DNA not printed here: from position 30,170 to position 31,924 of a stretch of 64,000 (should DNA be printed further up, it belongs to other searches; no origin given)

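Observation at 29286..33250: Four translationally coupled genes: MetV-like / MTHFR / DUF185(MidA)-like methyltransferase-fold protein / short 'core-MetE', a candidate undescribed methyl-transfer module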

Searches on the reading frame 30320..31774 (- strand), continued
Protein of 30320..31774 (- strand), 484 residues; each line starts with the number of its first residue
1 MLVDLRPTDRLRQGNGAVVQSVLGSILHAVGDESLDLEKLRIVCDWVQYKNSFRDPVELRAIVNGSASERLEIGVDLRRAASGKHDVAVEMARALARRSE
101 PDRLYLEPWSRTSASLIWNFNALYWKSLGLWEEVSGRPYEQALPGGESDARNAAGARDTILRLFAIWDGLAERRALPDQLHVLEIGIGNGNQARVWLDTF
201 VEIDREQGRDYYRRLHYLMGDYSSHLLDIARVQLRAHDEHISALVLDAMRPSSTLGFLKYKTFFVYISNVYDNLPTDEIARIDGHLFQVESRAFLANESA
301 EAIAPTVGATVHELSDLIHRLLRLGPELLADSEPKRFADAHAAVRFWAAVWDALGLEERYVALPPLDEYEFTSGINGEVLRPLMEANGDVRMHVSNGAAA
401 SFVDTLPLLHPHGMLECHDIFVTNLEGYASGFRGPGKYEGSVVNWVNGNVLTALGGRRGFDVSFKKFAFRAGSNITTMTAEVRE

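Call 38: find_related_loci(query=A2, collection=genome_contigs, flank=7000)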
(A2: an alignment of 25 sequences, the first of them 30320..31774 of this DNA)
Query A2 (484 aa) in genome_contigs; peptide patterns used: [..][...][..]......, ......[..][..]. (x = any residue, [..] = any of these).
598 stretches matched a pattern (row limit reached: there are more); 582 encode a relative of the query (tblastn E <= 1e-3); the best 80 are kept; 80 distinct loci.
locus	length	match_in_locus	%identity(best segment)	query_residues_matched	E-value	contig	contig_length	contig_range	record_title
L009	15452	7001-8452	88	1-484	0e+0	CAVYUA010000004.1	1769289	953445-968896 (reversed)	MAG: Candidatus Eremiobacteraeota bacterium isolate MFD09671.bin.2.148 genome assembly, contig: contig_46846, whole geno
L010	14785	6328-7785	83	1-484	0e+0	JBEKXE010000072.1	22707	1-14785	MAG: Candidatus Lustribacter sp. isolate SPRUCE 644 SPRUCE_644_72, whole genome shotgun sequence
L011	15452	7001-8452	83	1-484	0e+0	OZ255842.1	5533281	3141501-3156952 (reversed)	MAG: Candidatus Lustribacter sp. isolate b2d0d710-fbdc-480a-8baf-cd9514fa0254 genome assembly, chromosome: 1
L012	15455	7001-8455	82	1-484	0e+0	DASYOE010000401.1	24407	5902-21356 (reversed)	MAG TPA_asm: Candidatus Lustribacter sp. isolate SMAG_U4421 k141_619469, whole genome shotgun sequence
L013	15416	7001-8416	80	12-484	0e+0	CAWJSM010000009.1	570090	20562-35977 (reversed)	MAG: Candidatus Eremiobacteraeota bacterium isolate MFD09671.bin.2.82 genome assembly, contig: contig_17509, whole genom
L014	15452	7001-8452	68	1-484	0e+0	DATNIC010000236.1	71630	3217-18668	MAG TPA_asm: Candidatus Binatia bacterium isolate SMAG_U11363 k141_584000, whole genome shotgun sequence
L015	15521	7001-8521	59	1-484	0e+0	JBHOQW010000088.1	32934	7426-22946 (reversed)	MAG: Dehalococcoidia bacterium isolate A0_35 coassembly_Ak141_442510, whole genome shotgun sequence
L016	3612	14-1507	58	1-484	0e+0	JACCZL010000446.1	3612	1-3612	MAG: Chloroflexota bacterium isolate MGR_bin229 SD2897-2912_k127_2022514, whole genome shotgun sequence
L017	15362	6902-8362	57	3-484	0e+0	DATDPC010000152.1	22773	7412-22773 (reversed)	MAG TPA_asm: Dehalococcoidia bacterium isolate SMAG_U7910 k141_2525767, whole genome shotgun sequence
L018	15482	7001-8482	60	1-484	0e+0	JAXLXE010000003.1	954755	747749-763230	MAG: Chloroflexota bacterium isolate STL-CHL41 C1.226.fa-3, whole genome shotgun sequence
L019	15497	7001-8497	58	1-484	0e+0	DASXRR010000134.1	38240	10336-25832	MAG TPA_asm: Chloroflexota bacterium isolate SMAG_U4645 k141_310332, whole genome shotgun sequence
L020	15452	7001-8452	84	1-484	0e+0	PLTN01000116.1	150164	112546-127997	MAG: Vulcanimicrobiota bacterium isolate bog_1524 73.20120700_S1D.184_contig_44979, whole genome shotgun sequence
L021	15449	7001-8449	54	1-484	0e+0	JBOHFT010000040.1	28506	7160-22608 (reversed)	MAG: Pseudonocardiaceae bacterium isolate SE1489_maxbin2.bin.3 NODE_78_length_28506_cov_2.718031, whole genome shotgun s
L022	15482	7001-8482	56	1-484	0e+0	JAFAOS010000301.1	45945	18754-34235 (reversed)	MAG: Chloroflexota bacterium isolate CP_BM_ER_18 BM_ER_k147_7002430, whole genome shotgun sequence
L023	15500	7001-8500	55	3-484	0e+0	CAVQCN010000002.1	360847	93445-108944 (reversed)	MAG: uncultured Chloroflexia bacterium isolate MFD02416.bin.1.135 genome assembly, contig: contig_41722, whole genome sh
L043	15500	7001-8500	53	1-484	1e-178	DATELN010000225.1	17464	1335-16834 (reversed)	MAG TPA_asm: Pseudonocardiaceae bacterium isolate SMAG_U8917 k141_1120755, whole genome shotgun sequence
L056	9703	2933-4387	53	1-484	1e-177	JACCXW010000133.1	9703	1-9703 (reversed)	MAG: Geodermatophilaceae bacterium isolate MGR_bin188 SD2897-2912_k127_6585881, whole genome shotgun sequence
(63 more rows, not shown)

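Call 43: search_protein_families(library=pfam, proteins=[L043:1921-3519:+, L043:3746-4576:+, L043:4386-5570:+, L043:5577-6176:+, L043:5601-6257:-, L043:10841-11818:+, L043:11849-13327:+, L043:13341-15062:+, L005:6553-7998:+, L001:10596-11273:+], max_evalue=0.001)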
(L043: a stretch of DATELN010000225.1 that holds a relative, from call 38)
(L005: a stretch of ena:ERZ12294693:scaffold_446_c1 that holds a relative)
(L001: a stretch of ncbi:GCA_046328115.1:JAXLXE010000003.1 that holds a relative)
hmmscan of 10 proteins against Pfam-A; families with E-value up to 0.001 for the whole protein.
L043:1921-3519:+ (532 aa): 5 families
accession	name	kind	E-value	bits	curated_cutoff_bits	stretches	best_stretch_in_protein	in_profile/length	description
PF00117.34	GATase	-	3.2e-44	151.3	22.8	1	18-200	1-189/190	Glutamine amidotransferase class-I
PF00958.27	GMP_synt_C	-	1.8e-39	134.1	27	1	439-531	1-92/92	GMP synthase C terminal domain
PF07722.19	Peptidase_C26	-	4.9e-10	40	20.5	1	82-183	101-219/219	Peptidase C26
PF02540.23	NAD_synthase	-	7.9e-08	32.2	21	1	224-254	15-45/242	NAD synthase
PF03054.22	tRNA_Me_trans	-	0.00052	20.2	20.6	0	229-260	2-32/202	tRNA methyl transferase HUP domain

L043:3746-4576:+ (276 aa): 0 families

L043:4386-5570:+ (394 aa): 1 family
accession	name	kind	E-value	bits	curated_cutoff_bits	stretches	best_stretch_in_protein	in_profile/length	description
PF19345.5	MTHFR_2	-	2.1e-155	516.5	27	1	99-393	1-295/295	Mycobacterial methylenetetrahydrofolate reductase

L043:5577-6176:+ (199 aa): 1 family
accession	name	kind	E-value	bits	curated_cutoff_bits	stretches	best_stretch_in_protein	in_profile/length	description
PF13532.12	2OG-FeII_Oxy_2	-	0.0005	20.8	31.2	1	84-164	80-162/194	2OG-Fe(II) oxygenase superfamily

L043:5601-6257:- (218 aa): 0 families

L043:10841-11818:+ (325 aa): 1 family
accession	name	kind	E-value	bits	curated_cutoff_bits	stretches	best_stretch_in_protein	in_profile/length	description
PF00294.29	PfkB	-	5.5e-39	134.7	25.8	1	33-295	23-297/302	pfkB family carbohydrate kinase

L043:11849-13327:+ (492 aa): 8 families
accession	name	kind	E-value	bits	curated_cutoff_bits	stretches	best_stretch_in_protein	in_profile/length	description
PF05221.23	AdoHcyase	-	2.3e-144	480.5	25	1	18-491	1-299/299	S-adenosyl-L-homocysteine hydrolase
PF00670.27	AdoHcyase_NAD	-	1.4e-78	263.1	27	1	250-412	1-162/162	S-adenosyl-L-homocysteine hydrolase, NAD binding domain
PF02826.25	2-Hacid_dh_C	-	6.7e-08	32.5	25.1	1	269-359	33-127/178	D-isomer specific 2-hydroxyacid dehydrogenase, NAD binding domain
PF02254.24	TrkA_N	-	0.00011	23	23.8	1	276-338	2-73/116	TrkA-N domain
PF13241.12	NAD_binding_7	-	0.00012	23.1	22.1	1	270-342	5-76/104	Putative NAD(P)-binding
PF01488.26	Shikimate_DH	-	0.00012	22.6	24.3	1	270-351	10-100/138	Shikimate / quinate 5-dehydrogenase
PF07991.19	KARI_N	-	0.00012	22.1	20.6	1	270-336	2-69/165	Acetohydroxy acid isomeroreductase, NADPH-binding domain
PF03807.23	F420_oxidored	-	0.00097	20.1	21.6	0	273-344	1-76/94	NADP oxidoreductase coenzyme F420-dependent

L043:13341-15062:+ (573 aa): 1 family
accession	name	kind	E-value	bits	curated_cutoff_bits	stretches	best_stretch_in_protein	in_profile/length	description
PF01268.25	FTHFS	-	7.2e-250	830.4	27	1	13-573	2-556/556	Formate--tetrahydrofolate ligase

L005:6553-7998:+ (481 aa): 0 families

L001:10596-11273:+ (225 aa): 0 families

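Call 53: find_encoding_contigs(protein=P0202, flank=6000, max_places=1)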
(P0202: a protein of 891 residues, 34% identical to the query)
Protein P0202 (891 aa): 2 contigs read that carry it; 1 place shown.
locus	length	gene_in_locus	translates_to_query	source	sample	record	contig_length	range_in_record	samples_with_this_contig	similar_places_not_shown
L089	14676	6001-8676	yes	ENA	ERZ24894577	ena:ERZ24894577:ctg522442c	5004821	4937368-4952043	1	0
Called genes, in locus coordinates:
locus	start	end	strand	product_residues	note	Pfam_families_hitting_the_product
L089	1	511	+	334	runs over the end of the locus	PF01408:GFO_IDH_MocA, PF22725:GFO_IDH_MocA_C3, PF02894:GFO_IDH_MocA_C (weak)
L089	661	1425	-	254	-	PF01073:3Beta_HSD, PF01370:Epimerase, PF02719:Polysacc_synt_2 (weak), PF04321:RmlD_sub_bind, PF05368:NmrA (weak), PF16363:GDP_Man_Dehyd (weak), PF13460:NAD_binding_10, PF07993:NAD_binding_4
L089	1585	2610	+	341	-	PF00389:2-Hacid_dh, PF02826:2-Hacid_dh_C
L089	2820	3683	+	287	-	PF08450:SGL (faint), PF01436:NHL (weak)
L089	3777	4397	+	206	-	PF13036:LpoB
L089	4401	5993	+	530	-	-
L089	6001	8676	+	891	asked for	PF02219:MTHFR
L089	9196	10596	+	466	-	PF21799:MurD-like_N, PF08245:Mur_ligase_M, PF02875:Mur_ligase_C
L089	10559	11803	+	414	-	PF01098:FTSW_RODA_SPOVE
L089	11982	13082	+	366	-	PF03033:Glyco_transf_28, PF04101:Glyco_tran_28_C, PF00201:UDPGT (weak)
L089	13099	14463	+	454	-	PF01225:Mur_ligase, PF21799:MurD-like_N (weak), PF08245:Mur_ligase_M, PF02875:Mur_ligase_C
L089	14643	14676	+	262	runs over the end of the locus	-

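Call 54: find_encoding_contigs(protein=P0130, flank=6000, max_places=1)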
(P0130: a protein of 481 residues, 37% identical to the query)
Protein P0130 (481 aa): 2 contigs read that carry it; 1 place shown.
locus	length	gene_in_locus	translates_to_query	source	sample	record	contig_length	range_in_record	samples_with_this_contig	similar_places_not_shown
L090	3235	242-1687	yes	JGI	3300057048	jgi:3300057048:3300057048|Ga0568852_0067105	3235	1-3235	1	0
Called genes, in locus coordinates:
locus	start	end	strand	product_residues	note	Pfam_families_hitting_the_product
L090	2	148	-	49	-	?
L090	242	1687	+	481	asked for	PF02636:Methyltransf_28 (weak)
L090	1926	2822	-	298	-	PF02219:MTHFR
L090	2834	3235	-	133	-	?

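Call 55: find_encoding_contigs(protein=P0126, flank=6000, max_places=1)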
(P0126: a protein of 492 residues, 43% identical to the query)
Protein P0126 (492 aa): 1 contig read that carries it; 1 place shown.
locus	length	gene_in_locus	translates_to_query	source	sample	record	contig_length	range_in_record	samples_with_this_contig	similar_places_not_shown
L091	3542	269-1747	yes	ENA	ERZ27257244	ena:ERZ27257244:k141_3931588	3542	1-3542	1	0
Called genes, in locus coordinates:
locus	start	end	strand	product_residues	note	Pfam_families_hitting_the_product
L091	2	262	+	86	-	?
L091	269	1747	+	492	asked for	-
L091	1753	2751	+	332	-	PF01717:Meth_synt_2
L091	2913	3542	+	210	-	?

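Call 59: search_dna_similar(query=window:30320-31774:-, collection=plasmids, mode=protein, max_evalue=0.00001, max_rows=15)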
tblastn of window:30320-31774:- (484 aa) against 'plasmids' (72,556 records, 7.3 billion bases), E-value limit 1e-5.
No match.
